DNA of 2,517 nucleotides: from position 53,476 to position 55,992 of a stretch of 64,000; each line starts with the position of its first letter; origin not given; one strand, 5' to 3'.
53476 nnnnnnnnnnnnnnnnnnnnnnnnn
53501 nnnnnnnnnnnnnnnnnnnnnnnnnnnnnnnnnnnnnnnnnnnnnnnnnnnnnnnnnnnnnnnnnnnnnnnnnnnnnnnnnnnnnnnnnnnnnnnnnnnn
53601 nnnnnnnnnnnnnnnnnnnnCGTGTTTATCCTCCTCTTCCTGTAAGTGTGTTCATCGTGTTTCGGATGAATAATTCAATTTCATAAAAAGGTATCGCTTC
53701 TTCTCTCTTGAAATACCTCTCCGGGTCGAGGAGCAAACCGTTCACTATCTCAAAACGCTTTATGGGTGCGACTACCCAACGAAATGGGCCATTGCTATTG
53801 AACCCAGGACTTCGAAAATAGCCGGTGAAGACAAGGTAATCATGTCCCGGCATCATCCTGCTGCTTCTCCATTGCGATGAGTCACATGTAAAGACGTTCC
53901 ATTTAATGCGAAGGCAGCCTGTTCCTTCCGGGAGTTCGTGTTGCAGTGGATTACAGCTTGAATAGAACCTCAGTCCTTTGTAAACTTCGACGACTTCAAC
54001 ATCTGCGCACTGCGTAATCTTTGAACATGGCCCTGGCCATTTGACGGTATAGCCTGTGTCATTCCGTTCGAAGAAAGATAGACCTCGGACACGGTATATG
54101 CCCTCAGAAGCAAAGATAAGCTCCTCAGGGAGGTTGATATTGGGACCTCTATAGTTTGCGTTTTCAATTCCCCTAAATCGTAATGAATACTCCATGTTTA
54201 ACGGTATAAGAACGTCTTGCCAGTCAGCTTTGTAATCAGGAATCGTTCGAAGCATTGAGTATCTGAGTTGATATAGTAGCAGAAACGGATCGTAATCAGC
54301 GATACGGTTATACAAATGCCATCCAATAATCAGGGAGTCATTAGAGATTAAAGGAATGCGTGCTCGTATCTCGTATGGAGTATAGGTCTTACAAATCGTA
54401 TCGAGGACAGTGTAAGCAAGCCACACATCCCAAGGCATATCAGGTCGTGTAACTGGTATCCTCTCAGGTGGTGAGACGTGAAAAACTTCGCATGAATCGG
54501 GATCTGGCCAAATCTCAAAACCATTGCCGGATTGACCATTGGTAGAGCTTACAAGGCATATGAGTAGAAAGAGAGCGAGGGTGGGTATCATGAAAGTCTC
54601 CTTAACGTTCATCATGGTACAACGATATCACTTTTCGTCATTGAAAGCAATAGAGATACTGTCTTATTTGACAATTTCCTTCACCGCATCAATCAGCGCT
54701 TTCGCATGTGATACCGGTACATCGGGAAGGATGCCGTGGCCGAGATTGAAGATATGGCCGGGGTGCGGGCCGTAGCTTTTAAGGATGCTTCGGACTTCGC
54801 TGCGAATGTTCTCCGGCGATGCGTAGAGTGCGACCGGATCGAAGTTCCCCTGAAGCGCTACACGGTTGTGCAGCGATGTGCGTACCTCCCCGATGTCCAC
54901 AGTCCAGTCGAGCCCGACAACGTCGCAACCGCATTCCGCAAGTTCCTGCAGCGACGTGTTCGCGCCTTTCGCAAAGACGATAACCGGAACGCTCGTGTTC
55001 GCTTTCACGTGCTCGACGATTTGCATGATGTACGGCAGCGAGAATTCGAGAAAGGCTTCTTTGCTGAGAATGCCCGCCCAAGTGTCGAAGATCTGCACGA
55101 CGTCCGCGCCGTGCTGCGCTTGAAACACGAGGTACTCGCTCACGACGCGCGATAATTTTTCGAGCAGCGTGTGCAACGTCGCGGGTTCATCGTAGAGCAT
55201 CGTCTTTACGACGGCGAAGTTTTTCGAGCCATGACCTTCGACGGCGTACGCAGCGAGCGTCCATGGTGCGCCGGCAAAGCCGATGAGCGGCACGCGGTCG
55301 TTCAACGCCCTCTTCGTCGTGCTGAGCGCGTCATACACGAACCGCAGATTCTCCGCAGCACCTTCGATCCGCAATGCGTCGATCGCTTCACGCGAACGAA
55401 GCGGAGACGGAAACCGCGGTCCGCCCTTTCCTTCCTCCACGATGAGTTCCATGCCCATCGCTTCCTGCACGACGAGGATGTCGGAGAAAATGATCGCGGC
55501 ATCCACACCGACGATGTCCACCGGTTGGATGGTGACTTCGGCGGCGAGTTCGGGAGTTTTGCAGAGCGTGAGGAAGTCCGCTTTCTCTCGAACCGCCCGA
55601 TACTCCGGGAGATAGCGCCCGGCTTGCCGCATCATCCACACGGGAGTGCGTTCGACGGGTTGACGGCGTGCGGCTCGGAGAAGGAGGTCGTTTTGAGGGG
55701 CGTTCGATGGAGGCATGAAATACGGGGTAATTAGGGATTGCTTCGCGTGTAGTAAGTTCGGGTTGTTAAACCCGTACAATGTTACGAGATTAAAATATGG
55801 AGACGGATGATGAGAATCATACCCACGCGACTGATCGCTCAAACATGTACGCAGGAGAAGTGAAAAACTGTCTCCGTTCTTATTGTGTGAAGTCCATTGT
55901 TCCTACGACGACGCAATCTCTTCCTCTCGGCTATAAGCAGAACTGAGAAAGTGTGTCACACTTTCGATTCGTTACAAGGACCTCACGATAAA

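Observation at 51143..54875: Mosaic segmental duplication: hemE 3' end and half of a secreted Cys-rich gene duplicated around a T9SS zinc metalloprotease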

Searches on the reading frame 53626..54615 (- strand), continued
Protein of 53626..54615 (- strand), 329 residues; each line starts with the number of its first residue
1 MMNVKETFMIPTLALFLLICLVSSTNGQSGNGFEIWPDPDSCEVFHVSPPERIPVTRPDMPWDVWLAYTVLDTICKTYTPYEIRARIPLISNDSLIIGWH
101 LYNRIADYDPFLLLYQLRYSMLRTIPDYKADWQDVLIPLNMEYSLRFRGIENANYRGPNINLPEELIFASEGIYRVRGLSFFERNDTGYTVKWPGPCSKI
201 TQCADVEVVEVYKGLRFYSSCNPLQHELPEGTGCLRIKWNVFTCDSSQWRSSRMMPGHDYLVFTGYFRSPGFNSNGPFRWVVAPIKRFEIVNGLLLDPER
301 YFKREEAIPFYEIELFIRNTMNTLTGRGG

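Call 42: find_related_loci(query=A2, collection=metagenome_contigs, flank=10000)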
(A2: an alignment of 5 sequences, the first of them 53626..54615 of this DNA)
Query A2 (329 aa) in metagenome_contigs; peptide patterns used: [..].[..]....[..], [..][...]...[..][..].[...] (x = any residue, [..] = any of these).
122 stretches matched a pattern; 1 encode a relative of the query (tblastn E <= 1e-3); 1 distinct loci.
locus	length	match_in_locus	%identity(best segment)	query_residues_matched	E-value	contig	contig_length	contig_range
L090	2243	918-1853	59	13-329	5e-134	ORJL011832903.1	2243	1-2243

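Call 48: search_solved_structures(query=A3, max_evalue=10)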
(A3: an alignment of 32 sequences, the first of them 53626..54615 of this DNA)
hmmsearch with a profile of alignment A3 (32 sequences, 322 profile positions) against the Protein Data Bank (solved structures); distinct sequences matched with E-value up to 10: 9.
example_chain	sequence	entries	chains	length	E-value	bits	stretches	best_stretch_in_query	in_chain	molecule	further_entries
3vc1_A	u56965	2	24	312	0.035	16.2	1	206-284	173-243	Geranyl diphosphate 2-C-methyltransferase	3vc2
4f84_A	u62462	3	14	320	0.089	14.9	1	206-284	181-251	Geranyl diphosphate 2-C-methyltransferase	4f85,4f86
1a67_A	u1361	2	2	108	0.097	14.7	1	127-190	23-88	CYSTATIN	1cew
1yvb_I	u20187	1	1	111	0.1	14.7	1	127-190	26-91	Cystatin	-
2bf0_X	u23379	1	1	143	0.14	14.3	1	31-72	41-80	PCF11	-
1sz9_A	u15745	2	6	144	0.14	14.2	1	31-72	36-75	PCF11 protein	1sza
1a90_A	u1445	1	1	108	0.21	13.6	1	127-189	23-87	CYSTATIN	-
6wmk_A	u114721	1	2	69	0.41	12.7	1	130-175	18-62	Beta sheet heterodimer LHD29 - Chain A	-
8z9y_C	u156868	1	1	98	1.2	11.1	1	93-137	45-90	Actin T1-like protein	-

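Call 56: find_encoding_contigs(protein=P0009, flank=6000, max_places=4)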
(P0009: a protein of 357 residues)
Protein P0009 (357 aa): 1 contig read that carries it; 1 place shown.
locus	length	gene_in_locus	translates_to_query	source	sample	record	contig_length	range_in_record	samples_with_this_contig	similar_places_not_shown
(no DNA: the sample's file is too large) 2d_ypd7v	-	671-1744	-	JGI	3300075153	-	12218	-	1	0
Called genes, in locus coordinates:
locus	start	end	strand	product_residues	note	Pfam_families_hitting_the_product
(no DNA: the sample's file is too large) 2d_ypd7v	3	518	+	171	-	?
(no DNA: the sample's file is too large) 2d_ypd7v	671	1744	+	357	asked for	-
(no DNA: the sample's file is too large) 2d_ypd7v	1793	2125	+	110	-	-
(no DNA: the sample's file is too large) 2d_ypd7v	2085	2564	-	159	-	-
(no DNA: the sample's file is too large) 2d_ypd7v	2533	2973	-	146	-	PF03682:UPF0158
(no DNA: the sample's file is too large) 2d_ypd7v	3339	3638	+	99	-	PF01909:NTP_transf_2, PF18765:Polbeta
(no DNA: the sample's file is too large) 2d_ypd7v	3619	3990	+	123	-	PF01934:HepT-like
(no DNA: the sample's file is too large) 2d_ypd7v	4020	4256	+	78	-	PF10387:DUF2442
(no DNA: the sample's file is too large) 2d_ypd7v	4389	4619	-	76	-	-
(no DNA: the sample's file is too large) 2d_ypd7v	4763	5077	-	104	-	PF15943:YdaS_toxin (faint), PF01381:HTH_3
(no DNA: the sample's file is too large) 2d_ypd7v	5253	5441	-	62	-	PF07927:HicA_toxin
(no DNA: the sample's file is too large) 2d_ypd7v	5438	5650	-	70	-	-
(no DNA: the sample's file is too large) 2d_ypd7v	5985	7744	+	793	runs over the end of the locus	PF14870:PSII_BNR (faint), PF13088:BNR_2 (faint), PF15902:Sortilin-Vps10 (faint), PF18962:Por_Secre_tail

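Call 57: find_encoding_contigs(protein=P0010, flank=6000, max_places=4)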
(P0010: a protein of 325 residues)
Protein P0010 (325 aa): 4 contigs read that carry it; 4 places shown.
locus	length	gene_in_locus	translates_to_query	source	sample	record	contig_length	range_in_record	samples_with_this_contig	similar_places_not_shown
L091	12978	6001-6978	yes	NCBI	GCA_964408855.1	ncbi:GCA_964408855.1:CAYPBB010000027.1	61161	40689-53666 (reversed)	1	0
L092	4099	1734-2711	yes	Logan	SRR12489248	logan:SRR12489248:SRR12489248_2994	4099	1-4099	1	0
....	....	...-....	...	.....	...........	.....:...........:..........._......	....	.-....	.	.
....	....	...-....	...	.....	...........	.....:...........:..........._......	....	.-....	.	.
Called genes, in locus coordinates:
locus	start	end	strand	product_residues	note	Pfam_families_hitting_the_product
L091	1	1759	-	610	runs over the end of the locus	PF02129:Peptidase_S15, PF05448:AXE1 (faint), PF00561:Abhydrolase_1, PF01738:DLH (faint), PF12146:Hydrolase_4 (weak), PF12697:Abhydrolase_6 (weak), PF08530:PepX_C (weak)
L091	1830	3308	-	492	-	-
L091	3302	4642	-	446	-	-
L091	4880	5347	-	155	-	PF00210:Ferritin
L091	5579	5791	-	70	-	-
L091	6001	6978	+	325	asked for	-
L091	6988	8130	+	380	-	PF18962:Por_Secre_tail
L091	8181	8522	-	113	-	PF01253:SUI1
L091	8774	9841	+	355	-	PF11551:Omp28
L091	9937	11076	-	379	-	PF00135:COesterase, PF20434:BD-FAE, PF07859:Abhydrolase_3, PF00326:Peptidase_S9, PF18962:Por_Secre_tail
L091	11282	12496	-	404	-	PF01976:DUF116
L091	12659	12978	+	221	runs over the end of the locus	PF01325:Fe_dep_repress, PF13412:HTH_24 (faint), PF02742:Fe_dep_repr_C, PF04023:FeoA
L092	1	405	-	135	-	?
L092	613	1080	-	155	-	PF00210:Ferritin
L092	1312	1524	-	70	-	-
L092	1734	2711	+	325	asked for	-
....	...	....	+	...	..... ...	-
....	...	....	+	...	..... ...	-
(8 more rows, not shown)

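Call 60: find_encoding_contigs(protein=P0007, flank=6000, max_places=4)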
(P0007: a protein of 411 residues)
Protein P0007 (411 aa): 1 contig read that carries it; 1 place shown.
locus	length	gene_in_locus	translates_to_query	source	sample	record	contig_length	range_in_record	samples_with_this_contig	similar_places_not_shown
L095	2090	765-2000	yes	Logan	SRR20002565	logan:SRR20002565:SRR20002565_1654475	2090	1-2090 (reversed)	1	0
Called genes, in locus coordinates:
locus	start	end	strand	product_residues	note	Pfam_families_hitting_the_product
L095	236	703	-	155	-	PF00210:Ferritin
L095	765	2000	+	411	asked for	-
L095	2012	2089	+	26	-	?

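Call 61: find_encoding_contigs(protein=P0011, flank=6000, max_places=4)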
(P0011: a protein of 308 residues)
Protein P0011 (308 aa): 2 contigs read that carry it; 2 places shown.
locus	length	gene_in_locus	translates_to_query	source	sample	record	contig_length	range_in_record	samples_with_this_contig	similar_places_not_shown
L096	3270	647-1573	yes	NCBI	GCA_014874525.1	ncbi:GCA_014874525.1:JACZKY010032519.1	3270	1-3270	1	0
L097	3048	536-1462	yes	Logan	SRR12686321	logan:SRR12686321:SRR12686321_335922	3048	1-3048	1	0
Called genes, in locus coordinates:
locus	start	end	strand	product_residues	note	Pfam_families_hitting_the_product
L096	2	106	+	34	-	?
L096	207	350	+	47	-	-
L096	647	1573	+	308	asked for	-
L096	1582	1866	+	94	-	-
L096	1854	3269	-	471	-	?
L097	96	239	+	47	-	-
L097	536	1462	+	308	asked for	-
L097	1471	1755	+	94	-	-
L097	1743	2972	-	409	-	PF00872:Transposase_mut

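Call 72: search_protein_families(library=ncbifam, proteins=[window:53626-54615:-, L091:6988-8130:+], max_evalue=0.01)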
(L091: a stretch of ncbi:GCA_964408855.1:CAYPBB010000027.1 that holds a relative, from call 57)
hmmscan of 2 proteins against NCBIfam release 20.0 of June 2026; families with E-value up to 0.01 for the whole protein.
window:53626-54615:- (329 aa): 0 families

L091:6988-8130:+ (380 aa): 2 families
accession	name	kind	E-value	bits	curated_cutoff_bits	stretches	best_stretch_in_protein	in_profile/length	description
TIGR04183.1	Por_Secre_tail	domain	1e-07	31.8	23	1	303-378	1-71/72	T9SS type A sorting domain-containing protein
NF038113.1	T9SSA_dep_M36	equivalog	0.0067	14.6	885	1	290-378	782-868/869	T9SS-dependent M36 family metallopeptidase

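Call 76: list_cluster_members(proteins=[P0001, P0002, P0005, window:53626-54615:-])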
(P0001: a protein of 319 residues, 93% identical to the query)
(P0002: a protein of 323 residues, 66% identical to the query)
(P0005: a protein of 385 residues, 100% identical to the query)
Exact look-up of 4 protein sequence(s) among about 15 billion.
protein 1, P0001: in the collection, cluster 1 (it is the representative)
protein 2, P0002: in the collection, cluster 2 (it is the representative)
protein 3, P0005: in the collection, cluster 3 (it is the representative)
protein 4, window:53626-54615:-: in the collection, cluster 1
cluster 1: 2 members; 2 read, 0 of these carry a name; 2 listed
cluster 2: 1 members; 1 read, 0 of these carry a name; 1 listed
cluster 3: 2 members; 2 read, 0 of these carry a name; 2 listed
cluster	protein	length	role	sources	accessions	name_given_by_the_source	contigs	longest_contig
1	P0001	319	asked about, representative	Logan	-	-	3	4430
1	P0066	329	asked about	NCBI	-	-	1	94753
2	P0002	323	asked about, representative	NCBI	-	-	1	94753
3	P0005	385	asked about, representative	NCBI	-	-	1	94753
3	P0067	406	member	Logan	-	-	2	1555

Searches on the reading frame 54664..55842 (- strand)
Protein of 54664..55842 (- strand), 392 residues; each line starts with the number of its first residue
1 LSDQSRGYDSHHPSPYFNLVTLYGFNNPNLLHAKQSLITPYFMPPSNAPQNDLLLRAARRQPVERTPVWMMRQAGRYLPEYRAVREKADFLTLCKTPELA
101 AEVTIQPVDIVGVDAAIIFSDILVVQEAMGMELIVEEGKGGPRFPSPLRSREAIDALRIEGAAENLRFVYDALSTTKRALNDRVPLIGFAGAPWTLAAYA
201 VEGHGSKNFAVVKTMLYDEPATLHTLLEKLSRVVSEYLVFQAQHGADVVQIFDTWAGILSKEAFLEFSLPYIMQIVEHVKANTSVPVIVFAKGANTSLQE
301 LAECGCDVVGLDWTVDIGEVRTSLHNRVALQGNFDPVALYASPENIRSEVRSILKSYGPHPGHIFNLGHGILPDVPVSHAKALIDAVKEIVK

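Call 5: search_protein_families(library=pfam, proteins=[window:54664-55842:-], max_evalue=0.01)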
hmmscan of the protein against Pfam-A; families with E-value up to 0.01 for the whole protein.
window:54664-55842:- (392 aa): 1 family
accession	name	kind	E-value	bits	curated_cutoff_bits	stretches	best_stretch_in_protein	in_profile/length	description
PF01208.23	URO-D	-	1.7e-139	465.1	23.9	1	50-389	2-345/346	Uroporphyrinogen decarboxylase (URO-D)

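Call 32: find_related_loci(query=window:54664-55842:-, collection=genome_contigs, flank=10000)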
Query window:54664-55842:- (392 aa) in genome_contigs; peptide patterns used: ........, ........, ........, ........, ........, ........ (x = any residue, [..] = any of these).
600 stretches matched a pattern (row limit reached: there are more); 598 encode a relative of the query (tblastn E <= 1e-3); the best 80 are kept; 80 distinct loci.
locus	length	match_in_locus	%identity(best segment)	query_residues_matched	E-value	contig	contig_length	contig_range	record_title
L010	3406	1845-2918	72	26-390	0e+0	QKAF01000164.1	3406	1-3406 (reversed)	MAG: Bacteroidetes bacterium isolate SZUA-365 scaffold_323770, whole genome shotgun sequence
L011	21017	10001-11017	64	50-389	1e-146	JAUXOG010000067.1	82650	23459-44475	MAG: Bacteroidota bacterium isolate C1_metabat.bin.52 C1_k141_130159, whole genome shotgun sequence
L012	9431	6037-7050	65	51-389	2e-144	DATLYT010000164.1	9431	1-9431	MAG TPA_asm: Bacteroidota bacterium isolate SMAG_U13279 k141_254820, whole genome shotgun sequence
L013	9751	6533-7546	64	51-389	5e-144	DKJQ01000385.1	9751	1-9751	MAG TPA_asm: Ignavibacteria bacterium UBA6688 UBA6688_contig_12724, whole genome shotgun sequence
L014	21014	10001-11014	62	51-389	3e-141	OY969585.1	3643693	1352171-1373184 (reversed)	MAG: Ignavibacteriota bacterium isolate MFD03726.bin.c.11 genome assembly, chromosome: 1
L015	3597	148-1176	62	46-389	2e-143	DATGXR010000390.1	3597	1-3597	MAG TPA_asm: Bacteroidota bacterium isolate SMAG_U10614 k141_332718, whole genome shotgun sequence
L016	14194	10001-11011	60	51-389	1e-136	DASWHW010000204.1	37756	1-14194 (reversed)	MAG TPA_asm: Bacteroidota bacterium isolate SMAG_U2852 k141_1053711, whole genome shotgun sequence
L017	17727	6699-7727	60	45-389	3e-133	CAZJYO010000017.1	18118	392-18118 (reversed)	MAG TPA_asm: uncultured Chitinophagales bacterium isolate SRP237561_co1_266 genome assembly, contig: NODE_5202_length_18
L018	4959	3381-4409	59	50-389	9e-133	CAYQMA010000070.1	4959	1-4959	MAG TPA_asm: uncultured Zetaproteobacteria bacterium isolate SRP162660_co3_47 genome assembly, contig: NODE_8667_length_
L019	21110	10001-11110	56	25-389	5e-131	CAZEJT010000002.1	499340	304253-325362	MAG TPA_asm: uncultured Chlorobiaceae bacterium isolate SRP273308_co1_412 genome assembly, contig: NODE_12_length_499340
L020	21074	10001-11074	57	22-389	7e-131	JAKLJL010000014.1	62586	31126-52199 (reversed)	MAG: Bacteroidetes bacterium isolate MAG.504 MAG.504-NODE_14_length_62586_cov_14.164408, whole genome shotgun sequence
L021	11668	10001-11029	58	50-389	2e-130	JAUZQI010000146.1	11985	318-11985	MAG: Mariprofundus sp. isolate 11ROV6_HD102-AMOR20_M1281 AMOR20_M1281_contig146, whole genome shotgun sequence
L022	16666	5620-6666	56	25-389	4e-130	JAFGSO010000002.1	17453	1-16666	MAG: Calditrichaeota bacterium isolate Zod_Metabat.906 k87_12838, whole genome shotgun sequence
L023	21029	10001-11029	57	50-389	2e-127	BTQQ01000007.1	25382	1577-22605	MAG: Zetaproteobacteria bacterium BMS9Abin18 DNA, NODE_461_length_25382, whole genome shotgun sequence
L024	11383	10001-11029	58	50-389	1e-126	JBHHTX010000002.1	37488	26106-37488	MAG: Mariprofundaceae bacterium isolate S.9.sp1_bin.51 NODE_125_length_37488_cov_5.341357, whole genome shotgun sequence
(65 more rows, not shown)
